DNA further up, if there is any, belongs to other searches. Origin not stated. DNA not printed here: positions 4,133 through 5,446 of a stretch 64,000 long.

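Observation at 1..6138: Array of three translationally coupled tail-fibre / adhesin-like genes, ending in a protein of more than 1,400 aa built from a novel repeat module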

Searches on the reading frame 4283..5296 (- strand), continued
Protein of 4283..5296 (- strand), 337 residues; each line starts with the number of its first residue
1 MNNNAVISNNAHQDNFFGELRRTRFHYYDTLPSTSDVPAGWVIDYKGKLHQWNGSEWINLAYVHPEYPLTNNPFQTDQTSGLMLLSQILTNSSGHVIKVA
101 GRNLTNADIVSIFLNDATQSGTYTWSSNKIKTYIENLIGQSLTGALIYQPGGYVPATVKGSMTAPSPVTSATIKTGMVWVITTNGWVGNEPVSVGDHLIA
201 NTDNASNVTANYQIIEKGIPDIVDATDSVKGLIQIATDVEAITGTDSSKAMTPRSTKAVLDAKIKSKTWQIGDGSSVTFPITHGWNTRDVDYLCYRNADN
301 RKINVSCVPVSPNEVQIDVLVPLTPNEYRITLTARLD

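Call 58: search_protein_families(library=phrogs, proteins=[L036:103-762:+, L036:762-1253:+, L036:1250-2269:+, L036:2283-3920:+, L036:3923-4537:+, L036:4823-7597:+, L036:7631-7942:+, L036:7939-8634:+, L037:2130-4025:+, L037:4633-5598:+], max_evalue=0.001)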
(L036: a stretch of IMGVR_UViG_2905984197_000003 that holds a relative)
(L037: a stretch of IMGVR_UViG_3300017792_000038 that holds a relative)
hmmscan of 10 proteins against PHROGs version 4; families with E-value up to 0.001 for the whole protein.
L036:103-762:+ (219 aa): 1 family
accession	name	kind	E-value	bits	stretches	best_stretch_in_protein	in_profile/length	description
phrog_21917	-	unknown function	1e-08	34.4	2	80-206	1256-1377/1395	-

L036:762-1253:+ (163 aa): 1 family
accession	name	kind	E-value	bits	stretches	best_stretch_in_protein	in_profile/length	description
phrog_10156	-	unknown function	1.5e-39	136.3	1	5-156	9-160/167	-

L036:1250-2269:+ (339 aa): 2 families
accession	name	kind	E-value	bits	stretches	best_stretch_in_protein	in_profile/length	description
phrog_14220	-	unknown function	3.8e-41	142.5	1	3-203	185-387/401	-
phrog_6305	-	tail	6e-20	72.7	1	6-145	6-148/314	tail protein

L036:2283-3920:+ (545 aa): 3 families
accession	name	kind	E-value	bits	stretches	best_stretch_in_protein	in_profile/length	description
phrog_1696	-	tail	3.8e-12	45.1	1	290-385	209-305/2079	major tail protein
phrog_6813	-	unknown function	4.1e-09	36.2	1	286-375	599-689/907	-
phrog_36751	-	tail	6.2e-05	22.3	1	267-385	670-795/1057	minor tail protein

L036:3923-4537:+ (204 aa): 2 families
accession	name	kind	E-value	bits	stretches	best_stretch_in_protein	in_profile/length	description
phrog_14008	-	unknown function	1.5e-06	28.7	1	41-201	74-231/234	-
phrog_6102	-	moron, auxiliary metabolic gene and host takeover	4.1e-05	23.5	1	51-196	73-218/442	lipase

L036:4823-7597:+ (924 aa): 6 families
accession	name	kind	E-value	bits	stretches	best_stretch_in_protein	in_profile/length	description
phrog_19846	-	unknown function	7.8e-199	664.1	2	18-689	17-691/1272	-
phrog_15074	-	unknown function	6.8e-133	445.7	2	245-676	276-716/1773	-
phrog_31303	-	unknown function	5.3e-123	412.7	1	8-778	9-776/980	-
phrog_17422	-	unknown function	3.2e-44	152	1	25-491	19-480/961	-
phrog_22546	-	unknown function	1.1e-40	140.2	1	27-491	22-484/1386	-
phrog_3558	-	tail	6.2e-05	22.6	0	388-452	296-360/1047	tail protein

L036:7631-7942:+ (103 aa): 0 families

L036:7939-8634:+ (231 aa): 0 families

L037:2130-4025:+ (631 aa): 12 families
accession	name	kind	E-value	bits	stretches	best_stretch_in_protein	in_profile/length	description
phrog_26804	-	unknown function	1.4e-54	186.2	1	46-247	113-314/1066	-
phrog_5062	-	tail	1e-49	171.1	1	16-239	105-324/753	tail length tape measure protein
phrog_1716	-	tail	6.7e-27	95.3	1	36-294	46-297/943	tail length tape measure protein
phrog_973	-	tail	4.3e-24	85.5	1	16-247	56-324/1465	tail length tape measure protein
phrog_24709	-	tail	1e-14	54.8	1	44-319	42-240/1069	tail length tape measure protein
phrog_991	-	tail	2.6e-14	52.8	1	10-619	221-872/1966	tail length tape measure protein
phrog_9959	-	tail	5.9e-13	48.3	1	42-158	37-155/1708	tail length tape measure protein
phrog_971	-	lysis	1.9e-10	41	1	161-383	314-535/1338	endolysin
phrog_1068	-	tail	1.7e-07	31.4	1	274-572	311-630/706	tail length tape measure protein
phrog_16017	-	unknown function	7.3e-07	28.4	1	16-162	188-337/1234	-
phrog_8462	-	tail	0.00026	20.9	1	313-497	246-436/672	tail length tape measure protein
phrog_4197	-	tail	0.00048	18.9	1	28-454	571-922/1783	tail length tape measure protein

L037:4633-5598:+ (321 aa): 2 families
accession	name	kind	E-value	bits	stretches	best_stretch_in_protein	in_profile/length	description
phrog_4930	-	tail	3.8e-92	309.9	1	1-320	1-313/319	baseplate hub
phrog_34501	-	tail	8.9e-07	29.7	1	6-176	11-176/251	tail protein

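Call 63: search_protein_families(library=phrogs, proteins=[L037:47-853:+, L037:856-1272:+, L037:1349-1897:+, L037:4025-4630:+, L037:5598-6080:+, L037:6292-6627:+, L037:6924-7805:+, L037:7763-8296:+, L037:8298-9170:+, L037:14047-14784:+], max_evalue=0.001)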
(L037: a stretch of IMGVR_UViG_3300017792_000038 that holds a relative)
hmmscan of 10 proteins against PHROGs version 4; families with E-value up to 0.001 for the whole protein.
L037:47-853:+ (268 aa): 1 family
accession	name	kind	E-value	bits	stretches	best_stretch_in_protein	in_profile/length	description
phrog_907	-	tail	4.4e-41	142.2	1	47-265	156-372/376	tail sheath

L037:856-1272:+ (138 aa): 2 families
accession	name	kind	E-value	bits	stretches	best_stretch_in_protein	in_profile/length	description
phrog_9206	-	head and packaging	1.2e-39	137.3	1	2-137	18-163/501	major head protein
phrog_4579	-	tail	3.2e-18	67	1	5-127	6-131/144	tail protein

L037:1349-1897:+ (182 aa): 1 family
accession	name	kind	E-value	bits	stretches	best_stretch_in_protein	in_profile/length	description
phrog_19076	-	unknown function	3.6e-21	76.2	1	3-94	8-98/101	-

L037:4025-4630:+ (201 aa): 1 family
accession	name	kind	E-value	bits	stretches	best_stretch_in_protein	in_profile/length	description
phrog_5233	-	tail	2.7e-33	116.2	1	52-196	27-169/174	baseplate hub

L037:5598-6080:+ (160 aa): 1 family
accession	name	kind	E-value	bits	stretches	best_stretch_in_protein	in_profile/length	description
phrog_5275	-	unknown function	3e-09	38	1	3-109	5-112/194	-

L037:6292-6627:+ (111 aa): 1 family
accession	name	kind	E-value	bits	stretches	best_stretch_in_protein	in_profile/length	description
phrog_2658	-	other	3.7e-05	25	1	9-102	12-110/126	hol-like chemotaxis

L037:6924-7805:+ (293 aa): 1 family
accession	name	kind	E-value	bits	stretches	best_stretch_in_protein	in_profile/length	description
phrog_38413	-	unknown function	3.9e-57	194.8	1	1-287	1-277/284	-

L037:7763-8296:+ (177 aa): 0 families

L037:8298-9170:+ (290 aa): 3 families
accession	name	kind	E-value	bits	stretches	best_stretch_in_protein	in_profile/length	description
phrog_9116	-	tail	6.1e-05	23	1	184-283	113-206/455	tail protein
phrog_5795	-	tail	6.1e-05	22.4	1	100-228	337-474/968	tail protein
phrog_8763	-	tail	6.6e-05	22.2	1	184-285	617-745/1024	tail protein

L037:14047-14784:+ (245 aa): 1 family
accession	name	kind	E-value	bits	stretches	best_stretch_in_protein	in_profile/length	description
phrog_1384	-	other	1.1e-42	147.2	1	4-232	12-230/245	Mom-like DNA modification protein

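Call 71: search_protein_families(library=padloc, proteins=[window:4283-5296:-, P0008], max_evalue=0.01)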
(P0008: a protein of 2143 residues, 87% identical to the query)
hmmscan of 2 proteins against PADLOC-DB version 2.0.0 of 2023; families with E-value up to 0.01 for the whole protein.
window:4283-5296:- (337 aa): 0 families

P0008 (2143 aa): 0 families

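Call 73: search_solved_structures(query=P0008, max_evalue=10, show_alignments=2)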
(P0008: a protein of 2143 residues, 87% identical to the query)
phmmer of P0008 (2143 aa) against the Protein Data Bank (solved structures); distinct sequences matched with E-value up to 10: 1.
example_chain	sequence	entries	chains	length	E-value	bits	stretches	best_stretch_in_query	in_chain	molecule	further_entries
1bmv_1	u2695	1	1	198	0.19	11.8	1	191-258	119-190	PROTEIN (ICOSAHEDRAL VIRUS - A DOMAIN)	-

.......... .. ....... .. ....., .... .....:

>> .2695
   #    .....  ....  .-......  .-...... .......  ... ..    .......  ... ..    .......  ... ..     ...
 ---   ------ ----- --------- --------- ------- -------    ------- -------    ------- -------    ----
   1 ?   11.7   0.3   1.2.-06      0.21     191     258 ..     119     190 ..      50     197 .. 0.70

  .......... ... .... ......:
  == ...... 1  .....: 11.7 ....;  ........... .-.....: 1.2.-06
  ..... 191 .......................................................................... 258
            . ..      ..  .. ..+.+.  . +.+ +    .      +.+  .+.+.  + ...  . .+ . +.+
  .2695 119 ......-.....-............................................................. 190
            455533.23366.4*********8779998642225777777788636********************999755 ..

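Call 84: find_homologous_proteins(query=window:4283-5296:-, max_evalue=0.001)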
Query window:4283-5296:- (337 aa): 70 proteins with E <= 0.001 among 1448 candidates.
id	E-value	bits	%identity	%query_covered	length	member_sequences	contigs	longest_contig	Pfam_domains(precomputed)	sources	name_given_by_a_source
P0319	3.1e-224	761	100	100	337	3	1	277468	-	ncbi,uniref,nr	ncbi:hypothetical protein [Chryseobacterium hagamense]|uniref:Tail fiber protein n=1 Tax=Chryseobact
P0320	5.3e-216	734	96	100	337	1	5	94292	-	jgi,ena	-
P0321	3.3e-215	732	96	100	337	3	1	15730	-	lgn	-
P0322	1.1e-211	720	93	100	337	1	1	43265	-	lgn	-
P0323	5.6e-211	718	93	100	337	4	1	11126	-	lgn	-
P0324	4.5e-200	682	88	100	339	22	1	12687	-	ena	-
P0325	1.0e-199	681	88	100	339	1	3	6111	-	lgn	-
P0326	1.6e-199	680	88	100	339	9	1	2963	-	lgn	-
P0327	2.0e-199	680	88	100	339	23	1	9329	-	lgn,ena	-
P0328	4.4e-199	679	88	100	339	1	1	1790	-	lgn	-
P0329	6.9e-199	678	88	100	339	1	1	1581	-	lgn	-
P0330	1.4e-198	677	87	100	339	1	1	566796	-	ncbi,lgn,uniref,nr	ncbi:hypothetical protein [Chryseobacterium sp. CFS15]|uniref:hypothetical protein n=1 Tax=Chryseoba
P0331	3.2e-198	676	87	100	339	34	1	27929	-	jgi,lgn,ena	-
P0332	3.7e-198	676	87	100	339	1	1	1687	-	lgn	-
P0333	1.1e-197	674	87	100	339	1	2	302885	-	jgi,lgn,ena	jgi:hypothetical protein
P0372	6.4e-118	412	55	100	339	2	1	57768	-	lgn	-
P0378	6.6e-66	241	42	81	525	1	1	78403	-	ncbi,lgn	-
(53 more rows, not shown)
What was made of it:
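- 4283..5296 (-): Gene 2, 337 aa: fibre connector; the most conserved gene of the trio. UniRef name 'Tail fiber protein' (call 84).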

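Call 85: find_encoding_contigs(protein=P0372, flank=10000, max_places=1)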
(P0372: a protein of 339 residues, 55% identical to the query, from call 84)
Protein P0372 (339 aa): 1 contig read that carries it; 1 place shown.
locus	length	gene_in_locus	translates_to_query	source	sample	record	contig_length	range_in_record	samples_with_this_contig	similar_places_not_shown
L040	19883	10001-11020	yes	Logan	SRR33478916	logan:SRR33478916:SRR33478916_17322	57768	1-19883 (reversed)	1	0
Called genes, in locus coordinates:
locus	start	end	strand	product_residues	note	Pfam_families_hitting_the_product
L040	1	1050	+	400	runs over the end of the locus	PF10758:DUF2586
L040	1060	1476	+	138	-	-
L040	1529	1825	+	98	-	-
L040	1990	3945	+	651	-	PF10145:PhageMin_Tail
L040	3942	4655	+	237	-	PF19512:DUF6046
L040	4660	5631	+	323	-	-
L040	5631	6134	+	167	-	-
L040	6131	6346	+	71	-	-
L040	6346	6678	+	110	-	-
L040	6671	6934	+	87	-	-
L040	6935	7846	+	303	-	PF26079:Baseplate_J_C (faint)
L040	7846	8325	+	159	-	-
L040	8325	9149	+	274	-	-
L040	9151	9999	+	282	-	-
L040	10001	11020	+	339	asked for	-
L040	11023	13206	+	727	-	-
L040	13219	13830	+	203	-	-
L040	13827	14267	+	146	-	PF13539:Peptidase_M15_4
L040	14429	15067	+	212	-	PF00303:Thymidylat_synt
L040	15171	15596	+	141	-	-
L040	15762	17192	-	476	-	PF19866:DUF6339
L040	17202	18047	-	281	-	-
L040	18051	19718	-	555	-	-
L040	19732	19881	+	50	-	?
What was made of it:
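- On Phage tail-fibre module (genomic definition): This is met for the homologues in L037, L040 and L036 (calls 58, 63, 85).
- In phages the tail genes lie on the other side, upstream of gene 1 (calls 63, 85).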

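Call 86: find_encoding_contigs(protein=P0378, flank=10000, max_places=1)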
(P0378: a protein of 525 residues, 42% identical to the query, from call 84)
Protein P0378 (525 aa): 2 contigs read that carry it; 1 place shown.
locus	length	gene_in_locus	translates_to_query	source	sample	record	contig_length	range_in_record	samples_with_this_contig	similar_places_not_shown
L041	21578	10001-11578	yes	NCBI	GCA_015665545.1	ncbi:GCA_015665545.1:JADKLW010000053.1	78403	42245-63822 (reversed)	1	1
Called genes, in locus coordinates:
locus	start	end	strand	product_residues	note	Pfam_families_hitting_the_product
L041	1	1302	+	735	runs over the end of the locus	-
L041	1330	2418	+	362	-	-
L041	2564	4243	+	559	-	-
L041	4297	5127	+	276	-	-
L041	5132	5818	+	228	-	-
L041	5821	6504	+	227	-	PF25702:CrAss_Ring_2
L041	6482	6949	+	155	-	-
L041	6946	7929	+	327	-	-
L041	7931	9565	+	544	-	-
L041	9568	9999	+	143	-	-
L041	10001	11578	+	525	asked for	-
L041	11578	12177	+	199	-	-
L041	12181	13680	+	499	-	-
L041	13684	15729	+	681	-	-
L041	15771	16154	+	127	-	-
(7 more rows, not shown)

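Call 104: predict_structure(alignment_id=A3)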
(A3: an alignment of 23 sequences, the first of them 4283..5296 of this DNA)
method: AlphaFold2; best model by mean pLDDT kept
length: 337 residues; sequences in the alignment: 23
mean_pLDDT: 76.4   pTM: 0.38
mean pLDDT of the five models: 76.4, 75.6, 75.5, 75.0, 73.9
residues with pLDDT >= 90: 56; 70-90: 191; 50-70: 38; < 50: 52
segments of 3 or more residues with pLDDT < 50: 1-3, 16-19, 113-131, 137-143, 218-231
pLDDT, mean of each block of 10 residues (from residue 1): 53 52 68 80 84 88 64 77 81 80 71 45 45 47 65 88 87 88 89 87 87 71 44 74 81 86 89 91 92 90 87 91 91 87
secondary structure, 60 per line:
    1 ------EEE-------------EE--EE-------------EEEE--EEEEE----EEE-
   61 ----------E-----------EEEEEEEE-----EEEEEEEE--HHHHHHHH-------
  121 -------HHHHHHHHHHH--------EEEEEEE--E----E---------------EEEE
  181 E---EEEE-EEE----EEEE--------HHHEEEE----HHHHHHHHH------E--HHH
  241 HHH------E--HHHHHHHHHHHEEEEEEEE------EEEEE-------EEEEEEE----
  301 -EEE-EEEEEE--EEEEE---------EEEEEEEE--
elements in order: E7-9 E42-45 E48-52 E57-59 E83-90 E96-103 H106-113 H128-138 E147-153 E177-181 E185-188 E190-192 E197-200 E212-215 H220-228 H238-243 H253-263 E264-271 E278-282 E290-296 E302-304 E306-311 E314-318 E328-335
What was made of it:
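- On Phage tail fibre with T4 gp12/gp34-type repeat: The gene 2 AlphaFold2 monomer has pLDDT 76 and pTM 0.38 (call 104).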

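Call 106: fold_search(model_id=the predicted structure, library=pdb)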
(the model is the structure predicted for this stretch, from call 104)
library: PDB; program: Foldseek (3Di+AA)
matches with E <= 10: 817; with E <= 0.001: 0
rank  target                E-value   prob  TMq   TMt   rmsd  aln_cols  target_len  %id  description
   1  9f4b_F1               1.4e-02  0.25  0.13  0.10  58.4       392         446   12  Pre-assembled baseplate cup of Klebsiella phage KP1 variant vB_Kpn_Lilla1 (released 2025-05-14)
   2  9efk_AE               4.2e-02  0.97  0.16  0.28   5.1        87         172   15  Cryo-EM structure of the portal-tail complex of LME-1 phage (released 2025-04-16)
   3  6cl6_A                4.8e-02  0.15  0.15  0.15  67.3       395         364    8  Structure of P. aeruginosa R2 pyocin fiber PA0620 comprising C-terminal residues 323-691 (released 2018-06-27)
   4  1o7d_C                5.0e-02  0.33  0.12  0.21  14.3       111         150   14  The structure of the bovine lysosomal a-mannosidase suggests a novel mechanism for low pH activation (released 2003-03-20)
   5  4ru5_C                5.6e-02  0.96  0.16  0.10   5.6        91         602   15  Crystal Structure of the Pseudomonas phage phi297 tailspike gp61 (released 2015-11-18)
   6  5cu5_A                7.1e-02  0.87  0.16  0.07   4.1        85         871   14  Crystal structure of ERAP2 without catalytic Zn(II) atom (released 2015-09-23)
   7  9f4b_F2               7.1e-02  0.13  0.12  0.10  53.7       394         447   13  Pre-assembled baseplate cup of Klebsiella phage KP1 variant vB_Kpn_Lilla1 (released 2025-05-14)
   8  2zuu_B                7.5e-02  0.94  0.16  0.08   4.6        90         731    9  Crystal structure of Galacto-N-biose/Lacto-N-biose I phosphorylase in complex with GlcNAc (released 2008-12-30)
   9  2zuv_B                8.0e-02  0.72  0.17  0.09  11.5       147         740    8  Crystal structure of Galacto-N-biose/Lacto-N-biose I phosphorylase in complex with GlcNAc, Ethylene glycol, and nitrat (released 2008-12-30)
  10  7ahm_C                9.5e-02  0.30  0.13  0.23  22.2       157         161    8  Low-resolution structure of the K+/H+ antiporter subunit KhtT in complex with c-di-AMP (released 2021-03-31)
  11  2zuw_C                1.0e-01  0.75  0.16  0.08  12.8       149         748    9  Crystal structure of Galacto-N-biose/Lacto-N-biose I phosphorylase in complex with GlcNAc and sulfate (released 2008-12-30)
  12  5cu5_B                1.1e-01  0.92  0.17  0.07   3.9        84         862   14  Crystal structure of ERAP2 without catalytic Zn(II) atom (released 2015-09-23)
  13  3qnf_C                1.2e-01  0.97  0.18  0.08   3.4        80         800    9  Crystal structure of the open state of human endoplasmic reticulum aminopeptidase 1 ERAP1 (released 2011-02-23)
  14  2zuw_D                1.2e-01  0.69  0.17  0.09  12.1       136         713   10  Crystal structure of Galacto-N-biose/Lacto-N-biose I phosphorylase in complex with GlcNAc and sulfate (released 2008-12-30)
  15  2zuu_A                1.2e-01  0.66  0.17  0.09  11.8       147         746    9  Crystal structure of Galacto-N-biose/Lacto-N-biose I phosphorylase in complex with GlcNAc (released 2008-12-30)
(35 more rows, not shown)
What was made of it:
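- Closest known: R-type pyocin. Different: The protein is about three times longer than the 691-701-aa pyocin fibres named in the PDB entry titles (call 106), with four knobs plus five copies of an unrelated module.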

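Call 109: search_dna_similar(query=L034:2763-7013:+, collection=phages, mode=protein, max_evalue=0.001, max_rows=12)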
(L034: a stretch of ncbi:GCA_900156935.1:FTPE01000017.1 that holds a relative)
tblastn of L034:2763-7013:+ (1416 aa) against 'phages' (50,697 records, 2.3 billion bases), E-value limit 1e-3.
No match.
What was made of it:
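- The 1,416-aa protein has no phage match (call 109).
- Tried and rejected: The island's 1,416-aa protein as a tape measure: no phage match (call 109).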
